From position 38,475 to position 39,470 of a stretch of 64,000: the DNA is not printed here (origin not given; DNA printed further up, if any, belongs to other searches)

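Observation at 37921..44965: Candidate Bacteroidota phage satellite: 7-kb int/xis/helicase/ori/primase/TerS-like element at mnmE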

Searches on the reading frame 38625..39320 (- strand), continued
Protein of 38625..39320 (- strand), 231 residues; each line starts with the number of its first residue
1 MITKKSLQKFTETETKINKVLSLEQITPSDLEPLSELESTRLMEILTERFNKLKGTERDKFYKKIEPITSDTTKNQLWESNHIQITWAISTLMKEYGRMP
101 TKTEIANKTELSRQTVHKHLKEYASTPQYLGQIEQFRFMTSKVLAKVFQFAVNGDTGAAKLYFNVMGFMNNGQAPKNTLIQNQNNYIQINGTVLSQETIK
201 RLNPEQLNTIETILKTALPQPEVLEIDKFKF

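Call 82: fold_search(model_id=the predicted structure, library=viral)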
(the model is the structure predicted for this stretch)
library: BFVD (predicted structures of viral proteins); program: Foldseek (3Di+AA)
matches with E <= 10: 256; with E <= 0.001: 1
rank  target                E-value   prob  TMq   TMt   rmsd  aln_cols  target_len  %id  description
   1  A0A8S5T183            5.6e-05  1.00  0.28  0.35   9.6       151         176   23  DNA-packaging protein small subunit [Myoviridae sp. ctp4Q36]
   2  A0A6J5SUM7            1.6e-03  1.00  0.22  0.40  12.5       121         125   30  Uncharacterized protein [uncultured Caudovirales phage]
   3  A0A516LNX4            5.3e-02  0.89  0.20  0.25  14.8       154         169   18  (no name in the UniProt tables at hand)
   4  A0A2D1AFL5            5.3e-02  0.63  0.17  0.20  13.4       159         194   16  (no name in the UniProt tables at hand)
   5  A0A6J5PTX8            7.5e-02  0.35  0.15  0.17  15.2       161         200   18  DNA-packaging protein gp3 [uncultured Caudovirales phage]
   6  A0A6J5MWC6            1.2e-01  0.87  0.22  0.31  12.7       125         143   18  Homeodomain, phBC6A51-type [uncultured Caudovirales phage]
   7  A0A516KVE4            1.7e-01  0.60  0.18  0.26  15.6       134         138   18  (no name in the UniProt tables at hand)
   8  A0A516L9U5            1.7e-01  0.47  0.22  0.28  13.8       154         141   18  (no name in the UniProt tables at hand)
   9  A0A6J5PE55            1.9e-01  0.44  0.17  0.22  15.9       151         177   15  Helix-turn-helix, type 11 [uncultured Caudovirales phage]
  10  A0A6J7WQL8            2.3e-01  0.75  0.24  0.31  13.1       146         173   14  FliA DNA-directed RNA polymerase specialized sigma subunit [uncultured Caudovirales phage]
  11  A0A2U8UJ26            2.9e-01  0.25  0.15  0.14  18.2       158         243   13  Helix-turn-helix DNA binding protein [Gordonia phage Jace]
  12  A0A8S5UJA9            2.9e-01  0.13  0.19  0.18  27.4       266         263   15  Uncharacterized protein [Siphoviridae sp. ctTDf8]
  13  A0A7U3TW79            3.5e-01  0.10  0.16  0.15  17.9       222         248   17  (no name in the UniProt tables at hand)
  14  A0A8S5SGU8            4.1e-01  0.14  0.16  0.19  22.9       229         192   16  Terminase small subunit [Siphoviridae sp. ctzyE57]
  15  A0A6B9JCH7            4.4e-01  0.33  0.21  0.26  18.3       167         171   16  (no name in the UniProt tables at hand)
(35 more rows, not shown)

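Call 83: search_dna_similar(query=P0269, collection=phages, mode=protein, max_evalue=1, max_rows=10)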
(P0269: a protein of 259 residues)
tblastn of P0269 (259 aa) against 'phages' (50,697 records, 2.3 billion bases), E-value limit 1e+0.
No match.

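Call 84: search_dna_similar(query=P0255, collection=phages, mode=protein, max_evalue=1, max_rows=10)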
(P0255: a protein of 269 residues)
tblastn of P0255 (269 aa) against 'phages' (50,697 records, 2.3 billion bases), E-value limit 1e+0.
No match.
